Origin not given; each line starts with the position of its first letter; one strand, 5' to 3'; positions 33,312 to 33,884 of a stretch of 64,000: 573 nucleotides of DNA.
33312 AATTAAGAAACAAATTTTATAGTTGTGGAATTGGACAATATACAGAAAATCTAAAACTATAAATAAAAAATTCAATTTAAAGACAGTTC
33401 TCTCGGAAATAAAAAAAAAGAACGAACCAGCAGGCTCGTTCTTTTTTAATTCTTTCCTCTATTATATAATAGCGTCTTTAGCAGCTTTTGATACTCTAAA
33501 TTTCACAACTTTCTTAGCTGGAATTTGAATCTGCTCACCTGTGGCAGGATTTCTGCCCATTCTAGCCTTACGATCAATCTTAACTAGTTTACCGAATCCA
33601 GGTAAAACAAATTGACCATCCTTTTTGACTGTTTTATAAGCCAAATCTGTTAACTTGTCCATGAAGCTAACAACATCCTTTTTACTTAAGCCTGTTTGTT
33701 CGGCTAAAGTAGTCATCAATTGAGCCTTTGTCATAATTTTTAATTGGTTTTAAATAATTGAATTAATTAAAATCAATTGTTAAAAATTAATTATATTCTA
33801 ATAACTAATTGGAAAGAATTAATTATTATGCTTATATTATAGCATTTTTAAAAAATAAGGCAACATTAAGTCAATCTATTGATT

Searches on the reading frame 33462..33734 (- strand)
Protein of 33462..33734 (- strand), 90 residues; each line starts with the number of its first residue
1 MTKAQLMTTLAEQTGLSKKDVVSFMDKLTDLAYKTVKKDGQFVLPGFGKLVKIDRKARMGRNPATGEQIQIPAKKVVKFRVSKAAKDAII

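Call 70: search_protein_families(library=pfam, proteins=[window:33462-33734:-], max_evalue=0.01)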
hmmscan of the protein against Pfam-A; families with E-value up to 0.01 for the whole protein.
window:33462-33734:- (90 aa): 3 families
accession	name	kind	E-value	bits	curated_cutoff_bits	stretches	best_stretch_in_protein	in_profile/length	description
PF00216.26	Bac_DNA_binding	-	1.3e-28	99.5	22.4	1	1-89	1-89/90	Bacterial DNA-binding protein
PF18291.6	HU-HIG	-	0.00083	19.8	26.2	1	2-88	33-117/125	HU domain fused to wHTH, Ig, or Glycine-rich motif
PF18289.6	HU-CCDC81_euk_2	-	0.0035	17.8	26.1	1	7-59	7-61/75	CCDC81 eukaryotic HU domain 2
